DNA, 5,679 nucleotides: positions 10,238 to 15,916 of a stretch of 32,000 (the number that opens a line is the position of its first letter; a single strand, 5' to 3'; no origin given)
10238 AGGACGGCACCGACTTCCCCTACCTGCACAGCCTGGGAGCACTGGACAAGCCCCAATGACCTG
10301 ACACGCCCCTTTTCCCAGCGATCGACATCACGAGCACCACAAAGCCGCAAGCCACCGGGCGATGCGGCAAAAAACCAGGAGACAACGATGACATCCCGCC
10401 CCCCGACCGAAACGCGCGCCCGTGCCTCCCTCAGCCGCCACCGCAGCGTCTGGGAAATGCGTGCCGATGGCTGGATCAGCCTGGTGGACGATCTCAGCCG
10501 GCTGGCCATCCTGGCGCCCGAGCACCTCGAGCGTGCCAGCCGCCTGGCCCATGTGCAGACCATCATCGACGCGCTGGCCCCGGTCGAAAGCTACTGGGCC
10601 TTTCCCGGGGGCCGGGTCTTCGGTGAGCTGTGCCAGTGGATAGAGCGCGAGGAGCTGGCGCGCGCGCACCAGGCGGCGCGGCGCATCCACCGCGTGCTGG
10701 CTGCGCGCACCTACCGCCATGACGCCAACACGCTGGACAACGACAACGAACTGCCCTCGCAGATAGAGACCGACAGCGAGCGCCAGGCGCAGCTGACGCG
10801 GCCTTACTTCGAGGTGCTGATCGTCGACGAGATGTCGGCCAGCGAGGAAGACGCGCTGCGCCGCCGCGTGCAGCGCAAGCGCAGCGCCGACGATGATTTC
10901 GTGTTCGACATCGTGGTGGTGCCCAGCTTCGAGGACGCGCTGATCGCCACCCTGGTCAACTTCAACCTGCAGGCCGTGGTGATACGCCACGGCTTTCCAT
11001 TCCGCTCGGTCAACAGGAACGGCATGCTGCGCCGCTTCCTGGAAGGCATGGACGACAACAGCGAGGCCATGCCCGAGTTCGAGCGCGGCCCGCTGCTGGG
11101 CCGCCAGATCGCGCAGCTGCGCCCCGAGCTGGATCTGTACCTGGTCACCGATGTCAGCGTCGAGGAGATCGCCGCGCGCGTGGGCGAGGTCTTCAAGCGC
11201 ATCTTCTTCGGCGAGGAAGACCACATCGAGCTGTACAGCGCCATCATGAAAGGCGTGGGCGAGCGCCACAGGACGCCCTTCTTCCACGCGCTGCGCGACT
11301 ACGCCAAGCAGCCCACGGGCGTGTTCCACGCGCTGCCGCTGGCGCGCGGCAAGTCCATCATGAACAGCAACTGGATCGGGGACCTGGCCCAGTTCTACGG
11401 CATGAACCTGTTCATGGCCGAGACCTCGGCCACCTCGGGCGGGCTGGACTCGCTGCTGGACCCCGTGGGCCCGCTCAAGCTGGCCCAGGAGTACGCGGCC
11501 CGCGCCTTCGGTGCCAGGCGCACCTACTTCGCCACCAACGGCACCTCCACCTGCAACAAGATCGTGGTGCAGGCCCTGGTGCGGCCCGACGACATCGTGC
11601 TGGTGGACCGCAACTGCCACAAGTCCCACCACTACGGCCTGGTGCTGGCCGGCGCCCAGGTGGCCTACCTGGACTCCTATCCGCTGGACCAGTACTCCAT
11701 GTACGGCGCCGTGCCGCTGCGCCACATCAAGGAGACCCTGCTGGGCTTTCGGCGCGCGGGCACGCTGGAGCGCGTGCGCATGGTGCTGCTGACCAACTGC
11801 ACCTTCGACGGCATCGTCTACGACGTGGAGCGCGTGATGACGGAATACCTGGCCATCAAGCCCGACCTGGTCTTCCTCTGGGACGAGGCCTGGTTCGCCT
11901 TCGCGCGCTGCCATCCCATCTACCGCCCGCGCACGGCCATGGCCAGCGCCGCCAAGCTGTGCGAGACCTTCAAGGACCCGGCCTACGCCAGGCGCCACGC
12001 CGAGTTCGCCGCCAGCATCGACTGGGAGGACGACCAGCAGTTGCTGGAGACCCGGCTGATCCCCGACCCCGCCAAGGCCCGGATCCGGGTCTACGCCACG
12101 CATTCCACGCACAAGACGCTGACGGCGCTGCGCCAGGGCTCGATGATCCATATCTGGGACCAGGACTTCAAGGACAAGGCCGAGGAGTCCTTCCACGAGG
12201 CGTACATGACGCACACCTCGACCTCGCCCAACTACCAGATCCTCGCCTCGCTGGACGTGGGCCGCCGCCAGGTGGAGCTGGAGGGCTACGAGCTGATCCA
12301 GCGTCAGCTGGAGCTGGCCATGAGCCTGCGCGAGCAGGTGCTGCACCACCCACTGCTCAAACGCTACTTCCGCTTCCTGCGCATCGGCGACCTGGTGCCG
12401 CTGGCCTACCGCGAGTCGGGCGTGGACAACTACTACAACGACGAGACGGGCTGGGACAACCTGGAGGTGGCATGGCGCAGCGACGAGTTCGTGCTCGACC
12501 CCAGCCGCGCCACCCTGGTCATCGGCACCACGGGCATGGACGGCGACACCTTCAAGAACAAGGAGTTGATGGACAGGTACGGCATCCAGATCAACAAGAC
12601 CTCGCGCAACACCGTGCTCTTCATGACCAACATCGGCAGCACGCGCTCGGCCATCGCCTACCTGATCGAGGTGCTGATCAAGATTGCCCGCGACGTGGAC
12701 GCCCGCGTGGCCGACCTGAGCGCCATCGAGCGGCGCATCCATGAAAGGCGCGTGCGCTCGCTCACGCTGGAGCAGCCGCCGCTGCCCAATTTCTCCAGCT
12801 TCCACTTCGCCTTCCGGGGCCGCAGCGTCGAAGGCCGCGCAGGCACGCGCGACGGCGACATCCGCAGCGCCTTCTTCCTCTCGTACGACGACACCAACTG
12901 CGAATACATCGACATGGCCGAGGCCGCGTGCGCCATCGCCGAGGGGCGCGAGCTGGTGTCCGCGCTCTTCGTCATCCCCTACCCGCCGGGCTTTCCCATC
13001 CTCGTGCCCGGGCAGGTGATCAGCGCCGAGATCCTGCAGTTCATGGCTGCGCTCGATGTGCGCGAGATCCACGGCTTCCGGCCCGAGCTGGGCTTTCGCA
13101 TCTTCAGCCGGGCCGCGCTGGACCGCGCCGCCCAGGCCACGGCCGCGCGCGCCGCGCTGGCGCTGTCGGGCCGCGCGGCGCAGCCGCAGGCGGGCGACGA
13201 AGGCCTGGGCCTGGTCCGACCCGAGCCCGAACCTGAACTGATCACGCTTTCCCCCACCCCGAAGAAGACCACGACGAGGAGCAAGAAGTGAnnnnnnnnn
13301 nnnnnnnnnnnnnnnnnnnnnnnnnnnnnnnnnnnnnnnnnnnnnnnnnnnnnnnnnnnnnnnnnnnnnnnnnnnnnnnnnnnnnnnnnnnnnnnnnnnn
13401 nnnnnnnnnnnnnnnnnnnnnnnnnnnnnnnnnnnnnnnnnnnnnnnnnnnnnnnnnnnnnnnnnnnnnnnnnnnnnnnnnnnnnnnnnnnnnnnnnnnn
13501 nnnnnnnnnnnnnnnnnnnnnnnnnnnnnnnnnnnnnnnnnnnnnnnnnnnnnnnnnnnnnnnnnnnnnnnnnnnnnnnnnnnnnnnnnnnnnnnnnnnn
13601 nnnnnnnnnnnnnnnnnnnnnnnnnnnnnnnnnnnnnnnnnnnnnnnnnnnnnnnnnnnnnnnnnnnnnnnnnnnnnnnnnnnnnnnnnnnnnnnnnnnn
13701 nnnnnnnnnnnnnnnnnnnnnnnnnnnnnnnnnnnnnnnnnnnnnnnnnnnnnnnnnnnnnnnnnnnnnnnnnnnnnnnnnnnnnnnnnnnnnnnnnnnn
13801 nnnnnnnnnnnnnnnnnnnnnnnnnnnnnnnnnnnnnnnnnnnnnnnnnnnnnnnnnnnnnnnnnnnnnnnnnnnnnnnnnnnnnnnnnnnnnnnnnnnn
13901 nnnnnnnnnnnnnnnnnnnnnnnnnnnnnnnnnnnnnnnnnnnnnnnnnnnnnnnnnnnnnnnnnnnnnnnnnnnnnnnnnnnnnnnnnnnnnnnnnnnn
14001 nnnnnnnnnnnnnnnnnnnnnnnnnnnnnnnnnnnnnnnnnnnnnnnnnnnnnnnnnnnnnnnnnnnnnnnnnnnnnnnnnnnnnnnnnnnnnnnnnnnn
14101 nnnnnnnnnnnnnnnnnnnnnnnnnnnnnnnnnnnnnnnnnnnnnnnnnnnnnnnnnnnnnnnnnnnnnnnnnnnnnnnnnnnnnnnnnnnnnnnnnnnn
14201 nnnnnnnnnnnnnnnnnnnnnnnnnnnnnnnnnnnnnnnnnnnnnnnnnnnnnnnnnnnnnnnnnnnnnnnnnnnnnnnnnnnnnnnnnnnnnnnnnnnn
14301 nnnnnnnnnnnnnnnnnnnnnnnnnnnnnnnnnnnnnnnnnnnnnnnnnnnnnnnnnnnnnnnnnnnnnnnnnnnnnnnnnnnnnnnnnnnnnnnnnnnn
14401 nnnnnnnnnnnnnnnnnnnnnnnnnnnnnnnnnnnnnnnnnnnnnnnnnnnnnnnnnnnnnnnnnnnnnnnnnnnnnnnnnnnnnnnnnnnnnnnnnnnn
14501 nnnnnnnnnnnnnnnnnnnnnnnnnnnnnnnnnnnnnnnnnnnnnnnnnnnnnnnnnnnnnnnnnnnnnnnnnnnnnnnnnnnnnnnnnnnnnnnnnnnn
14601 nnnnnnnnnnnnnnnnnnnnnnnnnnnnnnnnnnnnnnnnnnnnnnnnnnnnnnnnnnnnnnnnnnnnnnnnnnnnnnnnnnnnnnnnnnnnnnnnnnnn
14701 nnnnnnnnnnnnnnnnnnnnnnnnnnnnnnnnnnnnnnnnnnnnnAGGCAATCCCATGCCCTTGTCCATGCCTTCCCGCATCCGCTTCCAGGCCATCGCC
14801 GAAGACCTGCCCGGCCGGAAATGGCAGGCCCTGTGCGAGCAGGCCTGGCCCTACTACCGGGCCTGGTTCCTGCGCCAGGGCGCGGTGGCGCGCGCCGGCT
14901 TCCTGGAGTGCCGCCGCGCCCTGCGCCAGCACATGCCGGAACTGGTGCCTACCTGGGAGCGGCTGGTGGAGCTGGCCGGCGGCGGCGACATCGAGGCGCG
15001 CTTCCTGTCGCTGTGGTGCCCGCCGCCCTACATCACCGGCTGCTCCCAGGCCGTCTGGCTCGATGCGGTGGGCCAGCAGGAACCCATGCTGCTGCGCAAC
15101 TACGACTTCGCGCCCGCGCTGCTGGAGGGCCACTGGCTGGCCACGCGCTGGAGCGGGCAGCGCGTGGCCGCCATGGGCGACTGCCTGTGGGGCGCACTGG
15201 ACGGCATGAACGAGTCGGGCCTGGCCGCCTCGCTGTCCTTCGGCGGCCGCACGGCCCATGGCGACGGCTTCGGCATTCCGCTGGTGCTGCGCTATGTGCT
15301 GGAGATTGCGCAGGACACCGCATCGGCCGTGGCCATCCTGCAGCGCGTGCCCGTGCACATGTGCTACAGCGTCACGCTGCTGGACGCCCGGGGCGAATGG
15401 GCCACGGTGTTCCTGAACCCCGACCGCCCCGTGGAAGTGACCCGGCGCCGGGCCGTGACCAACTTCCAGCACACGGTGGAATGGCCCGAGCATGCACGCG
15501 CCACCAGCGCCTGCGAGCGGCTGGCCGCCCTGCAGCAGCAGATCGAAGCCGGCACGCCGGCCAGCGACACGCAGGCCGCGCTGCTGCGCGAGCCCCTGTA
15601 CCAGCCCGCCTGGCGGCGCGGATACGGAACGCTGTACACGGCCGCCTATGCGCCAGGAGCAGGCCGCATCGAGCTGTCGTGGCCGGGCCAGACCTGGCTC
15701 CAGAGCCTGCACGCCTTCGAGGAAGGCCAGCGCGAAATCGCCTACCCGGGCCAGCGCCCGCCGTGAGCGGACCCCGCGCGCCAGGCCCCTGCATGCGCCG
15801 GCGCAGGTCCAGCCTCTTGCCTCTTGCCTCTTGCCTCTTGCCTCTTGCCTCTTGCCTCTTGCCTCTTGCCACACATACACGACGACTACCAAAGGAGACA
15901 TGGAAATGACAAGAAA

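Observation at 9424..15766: MocR-divergent operon: C-N hydrolase + oversized wing-domain PLP decarboxylase + ATP-grasp ligase + C45 Ntn hydrolase, a candidate uncharacterised amine/amide pathway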

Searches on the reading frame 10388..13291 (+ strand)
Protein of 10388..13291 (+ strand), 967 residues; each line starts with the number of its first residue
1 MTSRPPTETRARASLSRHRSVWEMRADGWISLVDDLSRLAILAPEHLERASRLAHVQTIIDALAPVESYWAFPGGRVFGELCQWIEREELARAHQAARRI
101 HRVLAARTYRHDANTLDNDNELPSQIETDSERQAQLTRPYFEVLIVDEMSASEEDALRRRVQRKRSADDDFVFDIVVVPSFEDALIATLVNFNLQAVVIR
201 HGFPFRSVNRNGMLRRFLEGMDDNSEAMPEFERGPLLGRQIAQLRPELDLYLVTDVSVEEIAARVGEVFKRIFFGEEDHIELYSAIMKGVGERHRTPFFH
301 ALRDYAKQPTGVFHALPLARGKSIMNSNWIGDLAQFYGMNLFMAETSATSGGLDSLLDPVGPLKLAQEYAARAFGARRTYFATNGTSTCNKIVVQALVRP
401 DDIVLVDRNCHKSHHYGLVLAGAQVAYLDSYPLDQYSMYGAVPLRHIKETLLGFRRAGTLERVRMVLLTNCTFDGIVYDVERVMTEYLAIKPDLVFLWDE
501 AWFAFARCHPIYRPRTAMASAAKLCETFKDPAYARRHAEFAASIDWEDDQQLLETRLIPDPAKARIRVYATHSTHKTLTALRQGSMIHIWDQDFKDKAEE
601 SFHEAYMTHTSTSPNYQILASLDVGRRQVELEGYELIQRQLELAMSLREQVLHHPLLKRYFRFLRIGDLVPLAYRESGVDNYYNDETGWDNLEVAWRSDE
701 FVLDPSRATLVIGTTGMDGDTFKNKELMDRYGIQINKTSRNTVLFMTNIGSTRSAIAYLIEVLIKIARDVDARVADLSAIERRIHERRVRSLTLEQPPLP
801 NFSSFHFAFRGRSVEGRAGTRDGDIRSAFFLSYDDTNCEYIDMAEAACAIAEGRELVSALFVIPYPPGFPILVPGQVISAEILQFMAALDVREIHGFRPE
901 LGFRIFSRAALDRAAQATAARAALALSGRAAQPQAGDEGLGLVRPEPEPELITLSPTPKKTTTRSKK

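Call 8: search_protein_families(library=pfam, proteins=[window:10388-13291:+], max_evalue=0.01)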
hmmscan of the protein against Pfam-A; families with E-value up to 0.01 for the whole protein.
window:10388-13291:+ (967 aa): 3 families
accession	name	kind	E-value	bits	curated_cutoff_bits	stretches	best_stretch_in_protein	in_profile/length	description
PF01276.26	OKR_DC_1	-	2.1e-71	241.3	27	2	296-519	1-223/417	Orn/Lys/Arg decarboxylase, major domain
PF03711.20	OKR_DC_1_C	-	4.3e-05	24.3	24.2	1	835-898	53-121/132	Orn/Lys/Arg decarboxylase, C-terminal domain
PF01212.27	Beta_elim_lyase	-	0.00043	20.1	27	1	367-503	38-172/288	Beta-eliminating lyase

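Call 9: search_protein_families(library=ncbifam, proteins=[window:10388-13291:+], max_evalue=0.01)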
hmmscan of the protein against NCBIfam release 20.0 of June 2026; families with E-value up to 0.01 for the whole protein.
window:10388-13291:+ (967 aa): 6 families
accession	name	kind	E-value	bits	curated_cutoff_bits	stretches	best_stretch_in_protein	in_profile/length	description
NF011928.0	PRK15399.1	subfamily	2.5e-60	204.6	968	3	241-520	70-351/713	lysine decarboxylase LdcC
NF011603.0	PRK15029.1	equivalog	3.1e-53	181.2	1167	2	284-520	129-369/756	arginine decarboxylase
NF011929.0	PRK15400.1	subfamily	7.2e-50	170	1056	2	296-521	130-352/714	lysine decarboxylase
NF010092.0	PRK13578.1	subfamily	2.1e-48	165.1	794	2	263-511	76-329/720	ornithine decarboxylase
TIGR04301.1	ODC_inducible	exception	2.9e-43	148.1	1310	2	253-513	63-331/719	ornithine decarboxylase SpeF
TIGR04318.1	lacto_ODC_hypo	hypoth_equivalog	1.5e-27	96.3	950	2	333-513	128-313/695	putative ornithine decarboxylase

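Call 12: search_solved_structures(query=window:10388-13291:+, max_evalue=0.001)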
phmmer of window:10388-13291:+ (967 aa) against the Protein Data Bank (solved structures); distinct sequences matched with E-value up to 0.001: 19.
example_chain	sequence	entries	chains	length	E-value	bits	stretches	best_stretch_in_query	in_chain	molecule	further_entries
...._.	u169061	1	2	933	1.4e-258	863.8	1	25-930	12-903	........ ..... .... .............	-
9n0n_A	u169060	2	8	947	1.7e-258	863.6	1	24-930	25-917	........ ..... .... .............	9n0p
6q6i_A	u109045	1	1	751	3.3e-57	197.5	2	296-520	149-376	Biodegradative arginine decarboxylase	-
9e0m_A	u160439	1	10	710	4.2e-48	167.3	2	295-519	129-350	Lysine decarboxylase, inducible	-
9e0o_A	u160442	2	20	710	4.6e-48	167.2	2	295-519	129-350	Lysine decarboxylase, inducible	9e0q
6y3x_A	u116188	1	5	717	8.2e-48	166.4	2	297-519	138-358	Lysine decarboxylase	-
5fkz_E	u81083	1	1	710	1.7e-46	162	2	292-519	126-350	LYSINE DECARBOXYLASE, CONSTITUTIVE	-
5fkx_A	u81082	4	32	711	4.5e-44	154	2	296-519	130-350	LYSINE DECARBOXYLASE, INDUCIBLE | Inducible lysine decarboxylase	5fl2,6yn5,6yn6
3n75_A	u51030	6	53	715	4.5e-44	154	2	296-519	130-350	Lysine decarboxylase, inducible | Inducible lysine decarboxylase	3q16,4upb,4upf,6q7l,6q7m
2vyc_A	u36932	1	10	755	9.1e-43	149.7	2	334-519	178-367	BIODEGRADATIVE ARGININE DECARBOXYLASE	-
7p9b_A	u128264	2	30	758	5.7e-42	147.1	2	335-520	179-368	Biodegradative arginine decarboxylase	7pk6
5xx1_A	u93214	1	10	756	1.4e-41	145.8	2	334-519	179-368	Arginine decarboxylase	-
9lkg_C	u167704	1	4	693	1.9e-31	112.2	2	333-508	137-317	Ornithine decarboxylase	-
9ll6_A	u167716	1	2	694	3.3e-30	108.1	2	333-509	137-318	Ornithine decarboxylase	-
9lls_A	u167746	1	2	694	4.2e-30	107.8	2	333-508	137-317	Ornithine decarboxylase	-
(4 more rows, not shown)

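Call 14: search_solved_structures(query=window:10388-13291:+, max_evalue=1e-100, show_alignments=1)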
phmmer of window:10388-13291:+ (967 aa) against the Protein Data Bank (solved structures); distinct sequences matched with E-value up to 1e-100: 2.
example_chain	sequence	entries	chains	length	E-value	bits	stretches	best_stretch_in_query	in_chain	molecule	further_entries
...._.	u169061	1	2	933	1.4e-258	863.8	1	25-930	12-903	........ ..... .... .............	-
9n0n_A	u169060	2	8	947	1.7e-258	863.6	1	24-930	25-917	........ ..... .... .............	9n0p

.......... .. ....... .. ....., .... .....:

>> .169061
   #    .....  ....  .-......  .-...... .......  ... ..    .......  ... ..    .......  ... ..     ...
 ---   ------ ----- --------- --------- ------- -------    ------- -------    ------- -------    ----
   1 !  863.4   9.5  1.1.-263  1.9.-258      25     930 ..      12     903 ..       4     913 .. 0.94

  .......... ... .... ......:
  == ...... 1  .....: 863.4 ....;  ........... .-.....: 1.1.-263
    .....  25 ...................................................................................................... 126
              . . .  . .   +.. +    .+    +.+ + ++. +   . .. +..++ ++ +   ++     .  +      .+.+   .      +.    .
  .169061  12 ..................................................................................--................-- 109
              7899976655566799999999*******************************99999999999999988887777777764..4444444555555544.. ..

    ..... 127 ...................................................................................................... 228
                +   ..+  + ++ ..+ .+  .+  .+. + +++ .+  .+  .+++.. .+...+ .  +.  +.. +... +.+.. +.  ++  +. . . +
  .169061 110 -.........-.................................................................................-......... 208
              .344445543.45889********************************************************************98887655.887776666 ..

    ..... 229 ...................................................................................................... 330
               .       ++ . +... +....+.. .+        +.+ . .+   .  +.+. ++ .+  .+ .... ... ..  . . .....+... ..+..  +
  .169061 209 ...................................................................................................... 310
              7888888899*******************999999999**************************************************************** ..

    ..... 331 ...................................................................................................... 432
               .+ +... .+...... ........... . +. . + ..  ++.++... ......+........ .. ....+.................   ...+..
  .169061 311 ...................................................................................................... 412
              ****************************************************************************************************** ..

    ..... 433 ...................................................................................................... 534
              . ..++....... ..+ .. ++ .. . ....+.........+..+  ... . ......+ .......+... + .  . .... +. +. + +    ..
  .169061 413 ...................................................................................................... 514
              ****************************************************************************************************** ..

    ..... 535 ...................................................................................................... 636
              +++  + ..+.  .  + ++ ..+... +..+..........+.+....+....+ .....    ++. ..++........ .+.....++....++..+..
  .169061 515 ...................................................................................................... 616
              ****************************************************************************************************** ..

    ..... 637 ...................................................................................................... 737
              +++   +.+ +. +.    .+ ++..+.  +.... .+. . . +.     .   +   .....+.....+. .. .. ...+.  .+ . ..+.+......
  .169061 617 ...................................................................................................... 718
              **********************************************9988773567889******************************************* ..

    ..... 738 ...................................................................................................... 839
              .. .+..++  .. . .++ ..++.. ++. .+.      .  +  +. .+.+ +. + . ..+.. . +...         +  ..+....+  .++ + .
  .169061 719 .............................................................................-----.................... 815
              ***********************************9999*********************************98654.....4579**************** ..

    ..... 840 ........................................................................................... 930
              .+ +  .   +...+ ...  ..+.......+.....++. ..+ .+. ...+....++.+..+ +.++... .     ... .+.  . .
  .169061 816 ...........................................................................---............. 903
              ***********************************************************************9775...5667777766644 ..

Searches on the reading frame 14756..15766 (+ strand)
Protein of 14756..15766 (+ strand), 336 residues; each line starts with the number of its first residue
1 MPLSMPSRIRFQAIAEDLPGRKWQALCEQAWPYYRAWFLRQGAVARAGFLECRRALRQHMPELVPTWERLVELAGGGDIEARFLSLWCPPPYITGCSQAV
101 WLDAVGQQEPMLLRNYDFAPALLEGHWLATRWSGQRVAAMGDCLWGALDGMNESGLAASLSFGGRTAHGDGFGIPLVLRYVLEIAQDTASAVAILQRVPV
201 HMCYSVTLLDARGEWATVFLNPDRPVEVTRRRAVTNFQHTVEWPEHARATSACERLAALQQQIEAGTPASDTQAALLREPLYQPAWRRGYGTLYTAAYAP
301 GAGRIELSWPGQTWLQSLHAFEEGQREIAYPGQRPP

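Call 8: search_protein_families(library=pfam, proteins=[window:14756-15766:+], max_evalue=0.01)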
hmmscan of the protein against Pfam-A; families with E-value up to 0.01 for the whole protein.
window:14756-15766:+ (336 aa): 1 family
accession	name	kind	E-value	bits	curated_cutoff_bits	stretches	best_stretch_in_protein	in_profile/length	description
PF03417.21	AAT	-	5.7e-27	95.3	23.2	1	109-312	6-223/225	Acyl-coenzyme A:6-aminopenicillanic acid acyl-transferase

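Call 9: search_protein_families(library=ncbifam, proteins=[window:14756-15766:+], max_evalue=0.01)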
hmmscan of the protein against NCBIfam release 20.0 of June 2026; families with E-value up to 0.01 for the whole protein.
window:14756-15766:+ (336 aa): 1 family
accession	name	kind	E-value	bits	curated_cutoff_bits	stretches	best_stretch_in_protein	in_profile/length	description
NF040521.1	C45_proenzyme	subfamily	2.9e-50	171.4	85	1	20-305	12-313/313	C45 family autoproteolytic acyltransferase/hydrolase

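Call 37: search_solved_structures(query=window:14756-15766:+, max_evalue=1)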
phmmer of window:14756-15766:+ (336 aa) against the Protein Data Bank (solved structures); distinct sequences matched with E-value up to 1: 0.

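Call 119: search_solved_structures(query=A3, max_evalue=1)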
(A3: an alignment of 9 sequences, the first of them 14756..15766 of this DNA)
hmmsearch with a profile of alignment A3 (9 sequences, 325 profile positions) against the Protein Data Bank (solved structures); distinct sequences matched with E-value up to 1: 5.
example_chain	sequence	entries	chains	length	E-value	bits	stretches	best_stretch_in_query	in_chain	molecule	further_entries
3hbc_A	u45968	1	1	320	0.026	16.8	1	138-189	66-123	Choloylglycine hydrolase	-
6ufy_A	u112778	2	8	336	0.029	16.7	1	138-189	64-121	Choloylglycine hydrolase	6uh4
5j9r_A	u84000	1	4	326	0.15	14.3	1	140-193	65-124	Choloylglycine hydrolase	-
6tmg_t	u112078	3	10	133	0.23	13.8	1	208-275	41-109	ATPTG14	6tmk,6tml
4m1r_A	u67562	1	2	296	0.55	12.5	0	202-279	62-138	Cellulase 5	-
